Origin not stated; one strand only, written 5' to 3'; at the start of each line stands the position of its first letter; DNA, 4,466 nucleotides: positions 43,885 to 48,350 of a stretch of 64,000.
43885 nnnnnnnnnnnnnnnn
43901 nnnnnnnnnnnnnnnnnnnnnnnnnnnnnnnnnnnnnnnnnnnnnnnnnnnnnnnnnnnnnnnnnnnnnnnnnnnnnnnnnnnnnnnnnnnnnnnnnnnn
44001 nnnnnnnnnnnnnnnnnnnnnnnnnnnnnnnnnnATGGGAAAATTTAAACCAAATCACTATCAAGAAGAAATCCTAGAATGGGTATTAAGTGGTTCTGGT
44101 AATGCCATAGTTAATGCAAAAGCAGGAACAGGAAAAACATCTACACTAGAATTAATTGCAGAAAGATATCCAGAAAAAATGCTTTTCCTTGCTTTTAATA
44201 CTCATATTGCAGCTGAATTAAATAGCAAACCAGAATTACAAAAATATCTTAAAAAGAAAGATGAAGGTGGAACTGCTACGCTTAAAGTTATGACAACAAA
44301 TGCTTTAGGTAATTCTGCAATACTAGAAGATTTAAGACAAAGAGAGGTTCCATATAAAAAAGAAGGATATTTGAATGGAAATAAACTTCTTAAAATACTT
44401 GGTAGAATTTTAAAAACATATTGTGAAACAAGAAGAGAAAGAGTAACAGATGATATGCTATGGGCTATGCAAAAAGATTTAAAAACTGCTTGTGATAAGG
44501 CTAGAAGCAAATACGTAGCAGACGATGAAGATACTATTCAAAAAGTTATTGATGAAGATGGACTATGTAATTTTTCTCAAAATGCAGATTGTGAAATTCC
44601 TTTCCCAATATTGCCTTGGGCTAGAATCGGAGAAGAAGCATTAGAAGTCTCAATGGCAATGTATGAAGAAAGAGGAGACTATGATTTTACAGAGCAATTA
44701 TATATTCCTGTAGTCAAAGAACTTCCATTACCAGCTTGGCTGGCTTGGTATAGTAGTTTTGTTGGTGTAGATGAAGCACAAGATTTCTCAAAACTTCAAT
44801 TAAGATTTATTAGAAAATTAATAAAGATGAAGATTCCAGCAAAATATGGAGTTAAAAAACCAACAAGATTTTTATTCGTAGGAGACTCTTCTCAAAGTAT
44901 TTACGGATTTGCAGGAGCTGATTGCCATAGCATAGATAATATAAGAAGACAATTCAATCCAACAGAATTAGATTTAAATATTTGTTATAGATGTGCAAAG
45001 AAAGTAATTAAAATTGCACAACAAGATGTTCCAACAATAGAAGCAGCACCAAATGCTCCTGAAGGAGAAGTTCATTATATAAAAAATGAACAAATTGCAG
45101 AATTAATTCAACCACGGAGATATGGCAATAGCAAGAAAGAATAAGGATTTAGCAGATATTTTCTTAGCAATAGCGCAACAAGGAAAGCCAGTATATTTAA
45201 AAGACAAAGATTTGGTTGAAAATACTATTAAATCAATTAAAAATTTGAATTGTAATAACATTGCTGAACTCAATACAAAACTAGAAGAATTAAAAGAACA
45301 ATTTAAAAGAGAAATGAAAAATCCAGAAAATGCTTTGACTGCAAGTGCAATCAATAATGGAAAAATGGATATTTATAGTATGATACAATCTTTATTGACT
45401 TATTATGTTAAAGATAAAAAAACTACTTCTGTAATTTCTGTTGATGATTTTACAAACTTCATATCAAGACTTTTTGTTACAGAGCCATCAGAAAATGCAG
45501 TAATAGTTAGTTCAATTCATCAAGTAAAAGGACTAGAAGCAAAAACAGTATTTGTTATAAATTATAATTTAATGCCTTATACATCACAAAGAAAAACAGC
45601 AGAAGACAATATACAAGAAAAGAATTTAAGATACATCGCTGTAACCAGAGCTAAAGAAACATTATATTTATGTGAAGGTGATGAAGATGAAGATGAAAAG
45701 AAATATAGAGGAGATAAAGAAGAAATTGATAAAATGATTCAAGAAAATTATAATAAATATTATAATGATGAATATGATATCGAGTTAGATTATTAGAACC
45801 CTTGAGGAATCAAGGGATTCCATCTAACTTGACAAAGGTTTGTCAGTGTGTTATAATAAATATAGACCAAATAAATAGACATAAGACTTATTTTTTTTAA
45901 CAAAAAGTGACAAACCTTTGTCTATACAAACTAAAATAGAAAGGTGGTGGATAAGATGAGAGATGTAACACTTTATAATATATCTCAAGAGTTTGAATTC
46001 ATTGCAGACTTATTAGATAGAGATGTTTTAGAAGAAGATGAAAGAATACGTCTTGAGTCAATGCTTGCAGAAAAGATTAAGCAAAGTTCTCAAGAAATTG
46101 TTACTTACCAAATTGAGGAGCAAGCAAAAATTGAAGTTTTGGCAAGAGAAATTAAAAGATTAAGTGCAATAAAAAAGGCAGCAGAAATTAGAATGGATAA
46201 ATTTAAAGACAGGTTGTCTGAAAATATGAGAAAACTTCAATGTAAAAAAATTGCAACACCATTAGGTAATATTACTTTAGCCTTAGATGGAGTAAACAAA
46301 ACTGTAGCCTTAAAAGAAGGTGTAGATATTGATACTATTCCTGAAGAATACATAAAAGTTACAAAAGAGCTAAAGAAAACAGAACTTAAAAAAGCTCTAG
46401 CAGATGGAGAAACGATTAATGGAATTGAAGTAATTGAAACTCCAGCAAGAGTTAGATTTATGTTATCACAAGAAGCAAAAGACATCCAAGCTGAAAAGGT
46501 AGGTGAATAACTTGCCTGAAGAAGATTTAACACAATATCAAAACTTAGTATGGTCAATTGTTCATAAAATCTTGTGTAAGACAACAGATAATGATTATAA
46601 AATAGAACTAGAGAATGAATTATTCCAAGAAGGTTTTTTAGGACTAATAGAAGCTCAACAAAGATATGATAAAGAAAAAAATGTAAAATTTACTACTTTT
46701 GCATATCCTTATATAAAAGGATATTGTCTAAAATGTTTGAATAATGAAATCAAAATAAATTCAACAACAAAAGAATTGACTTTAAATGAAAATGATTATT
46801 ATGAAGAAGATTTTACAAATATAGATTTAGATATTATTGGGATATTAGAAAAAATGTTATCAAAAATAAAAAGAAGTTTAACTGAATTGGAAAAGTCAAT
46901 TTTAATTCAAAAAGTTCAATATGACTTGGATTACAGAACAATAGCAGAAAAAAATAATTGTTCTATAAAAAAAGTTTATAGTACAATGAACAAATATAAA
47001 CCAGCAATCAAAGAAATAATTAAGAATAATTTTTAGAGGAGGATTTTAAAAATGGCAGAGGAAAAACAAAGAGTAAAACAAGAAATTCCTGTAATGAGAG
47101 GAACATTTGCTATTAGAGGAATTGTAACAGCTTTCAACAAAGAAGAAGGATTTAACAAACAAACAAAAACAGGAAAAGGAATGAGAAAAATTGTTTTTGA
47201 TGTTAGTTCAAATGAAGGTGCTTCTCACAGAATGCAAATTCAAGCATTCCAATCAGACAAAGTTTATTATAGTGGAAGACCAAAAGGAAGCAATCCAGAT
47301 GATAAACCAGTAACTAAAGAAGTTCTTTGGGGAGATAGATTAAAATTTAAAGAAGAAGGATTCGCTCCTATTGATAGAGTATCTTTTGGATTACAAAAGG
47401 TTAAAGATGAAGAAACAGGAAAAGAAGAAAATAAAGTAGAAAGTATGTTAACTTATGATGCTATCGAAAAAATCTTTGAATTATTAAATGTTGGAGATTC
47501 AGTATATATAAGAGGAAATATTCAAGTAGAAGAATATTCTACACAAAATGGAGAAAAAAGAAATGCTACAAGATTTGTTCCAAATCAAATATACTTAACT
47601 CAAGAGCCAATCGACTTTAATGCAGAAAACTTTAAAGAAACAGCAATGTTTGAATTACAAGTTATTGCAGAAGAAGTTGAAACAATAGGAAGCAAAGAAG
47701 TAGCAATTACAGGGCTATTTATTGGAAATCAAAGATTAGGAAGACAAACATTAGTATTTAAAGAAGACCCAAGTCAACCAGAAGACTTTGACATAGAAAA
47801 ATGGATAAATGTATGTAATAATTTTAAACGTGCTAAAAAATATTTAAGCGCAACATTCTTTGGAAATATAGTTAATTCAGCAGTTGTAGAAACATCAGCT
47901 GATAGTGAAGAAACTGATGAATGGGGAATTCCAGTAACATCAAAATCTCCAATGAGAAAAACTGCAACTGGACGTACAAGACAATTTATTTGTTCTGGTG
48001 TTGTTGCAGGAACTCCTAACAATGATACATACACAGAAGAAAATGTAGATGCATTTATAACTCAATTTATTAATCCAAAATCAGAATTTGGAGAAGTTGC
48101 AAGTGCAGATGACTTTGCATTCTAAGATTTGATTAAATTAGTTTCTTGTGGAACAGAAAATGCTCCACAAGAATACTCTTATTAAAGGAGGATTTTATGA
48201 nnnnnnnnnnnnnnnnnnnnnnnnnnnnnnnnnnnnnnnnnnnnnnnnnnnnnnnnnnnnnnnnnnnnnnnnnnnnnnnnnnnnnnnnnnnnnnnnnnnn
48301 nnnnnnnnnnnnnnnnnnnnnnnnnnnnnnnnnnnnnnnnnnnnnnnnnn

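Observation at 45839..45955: Paralogous leader architecture: promoter, hairpin, then operator-only palindrome before the sigma-factor operon (repeated at 62720-62915 and 5747-5766)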

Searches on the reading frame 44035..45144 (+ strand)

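Call 11: search_protein_families(library=pfam, proteins=[window:44035-45144:+], max_evalue=0.001)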
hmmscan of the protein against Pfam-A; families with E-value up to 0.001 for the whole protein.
window:44035-45144:+ (369 aa): 5 families
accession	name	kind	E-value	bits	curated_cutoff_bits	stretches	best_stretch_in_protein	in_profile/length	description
PF00580.27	UvrD-helicase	-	2.3e-18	67.3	23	1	12-307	4-270/271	UvrD/REP helicase N-terminal domain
PF13245.12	AAA_19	-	2.6e-07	31.3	25.1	0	242-292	93-133/134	AAA domain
PF13604.12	AAA_30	-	6.1e-05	23.3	27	1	7-64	3-64/191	AAA domain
PF04851.21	ResIII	-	9.7e-05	22.8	22.5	1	3-77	1-82/164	Type III restriction enzyme, res subunit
PF13401.12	AAA_22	-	0.00029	21.6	27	0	20-70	4-33/130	AAA domain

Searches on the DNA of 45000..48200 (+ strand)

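Call 7: search_dna_similar(query=window:45000-48200:+, collection=phages, mode=near, max_rows=20)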
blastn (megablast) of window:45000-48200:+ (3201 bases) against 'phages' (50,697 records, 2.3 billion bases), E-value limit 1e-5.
No match.

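Call 10: search_dna_similar(query=window:45944-47036:+, collection=phages, mode=distant, max_rows=20)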
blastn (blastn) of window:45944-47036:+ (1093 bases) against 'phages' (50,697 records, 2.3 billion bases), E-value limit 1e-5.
No match.
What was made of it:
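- Tried and rejected: No DNA match at 'near' or 'distant' sensitivity (calls 7, 10).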

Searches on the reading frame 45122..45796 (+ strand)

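Call 8: search_protein_families(library=pfam, proteins=[window:45122-45796:+], max_evalue=0.01)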
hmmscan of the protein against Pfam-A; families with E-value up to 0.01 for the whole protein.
window:45122-45796:+ (224 aa): 3 families
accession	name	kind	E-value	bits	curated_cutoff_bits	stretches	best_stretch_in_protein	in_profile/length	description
PF13361.12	UvrD_C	-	2.2e-13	50.8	25.6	1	46-183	212-345/350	UvrD-like helicase C-terminal domain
PF13538.12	UvrD_C_2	-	3.3e-09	36.9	27.4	1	128-184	3-52/52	UvrD-like helicase C-terminal domain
PF01443.25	Viral_helicase1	-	0.004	17.4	21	1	83-184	141-227/228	Viral superfamily 1 RNA helicase core domain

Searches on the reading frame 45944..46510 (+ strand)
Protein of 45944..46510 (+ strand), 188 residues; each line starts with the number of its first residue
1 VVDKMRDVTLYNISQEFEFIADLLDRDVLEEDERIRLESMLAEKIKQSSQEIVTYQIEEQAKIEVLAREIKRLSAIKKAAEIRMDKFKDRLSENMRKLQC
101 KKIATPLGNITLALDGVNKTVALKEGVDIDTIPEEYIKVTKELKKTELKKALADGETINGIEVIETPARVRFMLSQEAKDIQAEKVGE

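Call 8: search_protein_families(library=pfam, proteins=[window:45944-46510:+], max_evalue=0.01)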
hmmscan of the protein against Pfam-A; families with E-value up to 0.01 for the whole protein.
window:45944-46510:+ (188 aa): 1 family
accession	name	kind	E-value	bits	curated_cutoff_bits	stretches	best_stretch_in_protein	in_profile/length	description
PF05565.16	Sipho_Gp157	-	1.2e-21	77.8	28.6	1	9-166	1-156/162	Siphovirus Gp157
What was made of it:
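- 45956..46510 (+): Gp157 / Mu Gam-like gene, first gene of the operon. Pfam PF05565, E 1e-21 (call 8).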

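Call 13: find_related_loci(query=window:45944-46510:+, collection=viral_contigs, flank=4000)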
Query window:45944-46510:+ (188 aa) in viral_contigs; peptide patterns used: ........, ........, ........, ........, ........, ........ (x = any residue, [..] = any of these).
10 stretches matched a pattern; 2 encode a relative of the query (tblastn E <= 1e-3); 2 distinct loci.
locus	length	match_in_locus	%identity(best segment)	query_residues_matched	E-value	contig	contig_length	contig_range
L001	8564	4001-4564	78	1-188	4e-100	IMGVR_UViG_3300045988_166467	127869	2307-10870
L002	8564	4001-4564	77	1-188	6e-100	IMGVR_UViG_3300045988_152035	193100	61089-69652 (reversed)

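Call 32: find_related_loci(query=A3, collection=metagenome_contigs, flank=3000)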
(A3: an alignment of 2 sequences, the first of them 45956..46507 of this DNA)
Query A3 (184 aa) in metagenome_contigs; peptide patterns used: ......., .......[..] (x = any residue, [..] = any of these).
203 stretches matched a pattern; 3 encode a relative of the query (tblastn E <= 1e-3); 3 distinct loci.
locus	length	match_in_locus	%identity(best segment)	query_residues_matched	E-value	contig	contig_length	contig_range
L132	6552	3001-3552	78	1-184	2e-98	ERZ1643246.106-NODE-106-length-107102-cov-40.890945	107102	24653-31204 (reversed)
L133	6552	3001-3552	77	1-184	6e-98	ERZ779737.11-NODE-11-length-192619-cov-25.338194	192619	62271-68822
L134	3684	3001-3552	75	1-184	1e-93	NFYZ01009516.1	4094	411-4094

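Call 36: search_protein_families(library=phrogs, proteins=[window:45956-46510:+], max_evalue=0.001)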
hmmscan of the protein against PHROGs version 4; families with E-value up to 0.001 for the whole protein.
window:45956-46510:+ (184 aa): 1 family
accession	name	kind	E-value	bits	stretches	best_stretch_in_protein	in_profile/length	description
phrog_253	-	DNA, RNA and nucleotide metabolism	5.6e-24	85.9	1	2-165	5-163/169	Mu Gam-like end protection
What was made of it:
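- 45956..46510 (+): PHROG 253 (call 36).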

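Call 54: search_dna_similar(query=window:45956-46510:+, collection=phages, mode=protein, max_rows=15, max_evalue=0.001)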
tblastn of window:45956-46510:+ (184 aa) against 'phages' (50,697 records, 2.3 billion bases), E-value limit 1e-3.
Records with a match: 1; places in all: 1; records where one place covers at least 80% of the query: 0.
Best place of each record, by identity: <60% 1.
By first word of the organism name: Pseudomonas 1.
By host as written in the record: Pseudomonas aeruginosa F002 1.
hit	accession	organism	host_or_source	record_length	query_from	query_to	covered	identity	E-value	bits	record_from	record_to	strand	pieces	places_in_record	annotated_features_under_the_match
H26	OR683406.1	Pseudomonas phage Marin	Pseudomonas aeruginosa F002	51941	6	135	71%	29.0%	1e-3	45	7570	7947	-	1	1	hypothetical protein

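Call 73: find_homologous_proteins(query=window:45956-46510:+, max_evalue=1e-20)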
Query window:45956-46510:+ (184 aa): 35 proteins with E <= 1e-20 among 227 candidates.
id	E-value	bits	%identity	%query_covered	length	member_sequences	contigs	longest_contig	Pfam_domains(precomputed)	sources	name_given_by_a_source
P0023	3.3e-102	357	97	100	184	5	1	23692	PF05565.17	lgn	-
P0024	8.5e-91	320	84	100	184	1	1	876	PF05565.17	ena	-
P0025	8.4e-89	313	82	100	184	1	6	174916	PF05565.17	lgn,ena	-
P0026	9.6e-88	310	79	100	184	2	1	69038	PF05565.17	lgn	-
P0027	1.0e-84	300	77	100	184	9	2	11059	PF05565.17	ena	-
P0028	1.0e-84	300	78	100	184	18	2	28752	PF05565.17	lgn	-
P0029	1.6e-84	299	77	100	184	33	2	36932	PF05565.17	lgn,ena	-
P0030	3.6e-84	298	76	100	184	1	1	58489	PF05565.17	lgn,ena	-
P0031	5.7e-84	298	78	100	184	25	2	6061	PF05565.17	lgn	-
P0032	9.1e-84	297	76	100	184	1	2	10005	PF05565.17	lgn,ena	-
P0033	1.0e-83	297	77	100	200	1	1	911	PF05565.17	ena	-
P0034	1.6e-83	296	76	100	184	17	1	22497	PF05565.17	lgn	-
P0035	1.3e-82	293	77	100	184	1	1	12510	PF05565.17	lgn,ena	-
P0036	1.7e-82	293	78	100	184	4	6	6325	PF05565.17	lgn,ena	-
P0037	2.1e-82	293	75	100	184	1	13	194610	PF05565.17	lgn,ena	-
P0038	2.8e-82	292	75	100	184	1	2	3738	PF05565.17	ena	-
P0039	5.6e-81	288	74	100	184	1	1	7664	PF05565.17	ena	-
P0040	6.2e-81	288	75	100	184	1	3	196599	PF05565.17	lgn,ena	-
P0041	6.9e-81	288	76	100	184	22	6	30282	PF05565.17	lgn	-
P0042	3.1e-79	282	72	100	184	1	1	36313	PF05565.17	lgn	-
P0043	3.2e-75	269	72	99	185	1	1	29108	PF05565.17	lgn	-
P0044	1.2e-73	264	70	100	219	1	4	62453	PF05565.17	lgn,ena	-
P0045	6.3e-64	233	64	100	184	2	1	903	PF05565.17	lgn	-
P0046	3.9e-53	197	54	98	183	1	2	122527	PF05565.17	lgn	-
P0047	6.2e-52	194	56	98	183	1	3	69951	PF05565.17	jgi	jgi:hypothetical protein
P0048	1.7e-51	192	54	98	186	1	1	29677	PF05565.17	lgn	-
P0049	8.9e-51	190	56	98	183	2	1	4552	PF05565.17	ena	-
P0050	1.3e-50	189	53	96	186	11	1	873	PF05565.17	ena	-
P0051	1.8e-50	189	53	96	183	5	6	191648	PF05565.17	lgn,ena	-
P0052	6.6e-49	184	52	98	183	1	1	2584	PF05565.17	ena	-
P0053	1.8e-48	182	51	96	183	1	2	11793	PF05565.17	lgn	-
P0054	2.2e-48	182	52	98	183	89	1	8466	PF05565.17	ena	-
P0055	5.0e-47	178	51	98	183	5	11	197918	PF05565.17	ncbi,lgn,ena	-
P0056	1.7e-38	150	77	54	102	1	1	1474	PF05565.17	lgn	-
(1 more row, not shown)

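Call 74: find_encoding_contigs(protein=P0055, flank=10000, max_places=1)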
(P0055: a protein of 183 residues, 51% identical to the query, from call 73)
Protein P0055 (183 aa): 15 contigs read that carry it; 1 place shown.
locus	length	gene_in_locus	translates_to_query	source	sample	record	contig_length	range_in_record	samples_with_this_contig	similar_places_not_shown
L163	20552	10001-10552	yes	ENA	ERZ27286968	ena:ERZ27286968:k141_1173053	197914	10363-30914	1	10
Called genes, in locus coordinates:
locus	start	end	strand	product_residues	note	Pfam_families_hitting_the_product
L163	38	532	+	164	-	-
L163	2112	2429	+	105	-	-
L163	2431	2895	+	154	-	-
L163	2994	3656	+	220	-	-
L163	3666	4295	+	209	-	-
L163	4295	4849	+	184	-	PF00149:Metallophos, PF12850:Metallophos_2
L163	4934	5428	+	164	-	-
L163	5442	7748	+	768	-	PF13671:AAA_33, PF00149:Metallophos, PF09511:RNA_lig_T4_1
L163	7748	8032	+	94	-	-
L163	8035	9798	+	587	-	PF00580:UvrD-helicase, PF13245:AAA_19 (faint), PF01443:Viral_helicase1 (faint), PF13361:UvrD_C, PF13538:UvrD_C_2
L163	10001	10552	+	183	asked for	PF05565:Sipho_Gp157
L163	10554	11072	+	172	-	PF04542:Sigma70_r2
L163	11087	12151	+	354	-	PF27337:YorF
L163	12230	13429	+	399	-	PF13479:AAA_24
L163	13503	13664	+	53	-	-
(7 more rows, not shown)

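Call 75: find_encoding_contigs(protein=P0046, flank=10000, max_places=1)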
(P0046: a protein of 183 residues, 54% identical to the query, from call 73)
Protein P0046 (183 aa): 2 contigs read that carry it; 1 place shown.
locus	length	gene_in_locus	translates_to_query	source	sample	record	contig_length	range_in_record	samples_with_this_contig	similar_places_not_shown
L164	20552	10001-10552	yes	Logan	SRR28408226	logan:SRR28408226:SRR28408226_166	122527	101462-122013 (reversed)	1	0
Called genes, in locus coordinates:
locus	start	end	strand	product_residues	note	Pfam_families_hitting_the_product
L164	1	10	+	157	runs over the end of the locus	-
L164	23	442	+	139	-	-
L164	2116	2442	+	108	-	-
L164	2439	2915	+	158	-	-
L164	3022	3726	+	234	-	-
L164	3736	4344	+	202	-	-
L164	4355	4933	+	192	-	PF12850:Metallophos_2 (faint)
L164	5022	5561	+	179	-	-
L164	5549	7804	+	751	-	PF08433:KTI12 (weak), PF13671:AAA_33, PF00149:Metallophos, PF09511:RNA_lig_T4_1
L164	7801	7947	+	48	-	-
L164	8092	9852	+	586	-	PF00580:UvrD-helicase, PF13361:UvrD_C, PF13538:UvrD_C_2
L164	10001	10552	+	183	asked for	PF05565:Sipho_Gp157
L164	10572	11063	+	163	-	PF04542:Sigma70_r2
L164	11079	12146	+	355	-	-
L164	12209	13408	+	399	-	PF13479:AAA_24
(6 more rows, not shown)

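Call 76: find_encoding_contigs(protein=P0044, flank=3000, max_places=1)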
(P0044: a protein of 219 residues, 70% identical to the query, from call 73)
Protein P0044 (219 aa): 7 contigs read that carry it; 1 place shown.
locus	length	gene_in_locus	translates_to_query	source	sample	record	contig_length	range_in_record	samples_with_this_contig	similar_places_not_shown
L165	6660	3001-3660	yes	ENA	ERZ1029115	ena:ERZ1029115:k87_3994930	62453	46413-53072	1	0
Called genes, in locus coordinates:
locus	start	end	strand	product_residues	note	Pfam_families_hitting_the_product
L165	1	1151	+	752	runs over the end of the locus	PF13671:AAA_33, PF00149:Metallophos, PF09511:RNA_lig_T4_1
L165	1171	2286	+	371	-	PF00580:UvrD-helicase, PF13245:AAA_19 (faint)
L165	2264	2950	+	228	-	PF13361:UvrD_C, PF13538:UvrD_C_2 (weak)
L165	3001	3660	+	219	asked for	PF05565:Sipho_Gp157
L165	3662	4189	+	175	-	PF04542:Sigma70_r2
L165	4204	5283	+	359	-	-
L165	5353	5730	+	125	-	-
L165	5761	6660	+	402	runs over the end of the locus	PF13479:AAA_24 (weak)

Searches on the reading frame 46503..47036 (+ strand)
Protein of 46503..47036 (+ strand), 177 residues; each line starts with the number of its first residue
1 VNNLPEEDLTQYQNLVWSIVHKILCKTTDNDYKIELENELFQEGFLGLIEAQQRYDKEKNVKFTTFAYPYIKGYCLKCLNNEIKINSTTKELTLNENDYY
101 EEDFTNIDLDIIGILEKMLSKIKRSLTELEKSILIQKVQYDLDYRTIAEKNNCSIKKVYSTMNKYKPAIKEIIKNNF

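Call 8: search_protein_families(library=pfam, proteins=[window:46503-47036:+], max_evalue=0.01)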
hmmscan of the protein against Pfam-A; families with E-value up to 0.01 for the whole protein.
window:46503-47036:+ (177 aa): 2 families
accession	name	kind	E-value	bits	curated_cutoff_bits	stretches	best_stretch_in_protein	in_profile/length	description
PF04542.20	Sigma70_r2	-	1.6e-10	41.1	24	1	10-77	3-63/71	Sigma-70 region 2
PF08281.18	Sigma70_r4_2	-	0.007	16.4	25.7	0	123-162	8-47/54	Sigma-70, region 4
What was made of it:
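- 46512..47036 (+): Phage sigma-factor gene. Sigma70_r2 E 1.6e-10, with a weak r4 match (call 8).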

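Call 9: find_related_loci(query=window:46503-47036:+, collection=viral_contigs, flank=3000)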
Query window:46503-47036:+ (177 aa) in viral_contigs; peptide patterns used: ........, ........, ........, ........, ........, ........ (x = any residue, [..] = any of these).
8 stretches matched a pattern, but none encodes a relative of the query by tblastn (E <= 1e-3).

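Call 36: search_protein_families(library=phrogs, proteins=[window:46512-47036:+], max_evalue=0.001)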
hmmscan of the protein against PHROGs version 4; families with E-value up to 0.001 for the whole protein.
window:46512-47036:+ (174 aa): 3 families
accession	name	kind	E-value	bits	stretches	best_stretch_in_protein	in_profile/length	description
phrog_351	-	transcription regulation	4.1e-17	63.1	1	6-161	509-717/928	RNA polymerase sigma factor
phrog_1740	-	transcription regulation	3.1e-09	36.9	1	2-171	51-217/567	RNA polymerase sigma factor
phrog_21612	-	transcription regulation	3.7e-05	23.5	1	7-87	20-93/600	RNA polymerase sigma factor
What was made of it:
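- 46512..47036 (+): PHROG 351 sigma factor E 4e-17 (call 36).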

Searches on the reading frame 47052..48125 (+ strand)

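Call 8: search_protein_families(library=pfam, proteins=[window:47052-48125:+], max_evalue=0.01)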
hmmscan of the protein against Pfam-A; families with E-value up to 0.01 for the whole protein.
window:47052-48125:+ (357 aa): 1 family
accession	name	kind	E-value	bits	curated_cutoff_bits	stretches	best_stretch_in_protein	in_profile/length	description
PF00436.31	SSB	-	2.3e-05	24.8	26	1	137-180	58-101/104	Single-strand binding protein family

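Call 36: search_protein_families(library=phrogs, proteins=[window:47052-48125:+], max_evalue=0.001)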
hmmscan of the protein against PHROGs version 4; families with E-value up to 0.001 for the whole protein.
window:47052-48125:+ (357 aa): 2 families
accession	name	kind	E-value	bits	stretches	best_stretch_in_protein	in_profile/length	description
phrog_2367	-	unknown function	4.2e-19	70.1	1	11-338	8-281/326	-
phrog_44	-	DNA, RNA and nucleotide metabolism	3.7e-05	24.6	1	143-181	150-188/271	single strand DNA binding protein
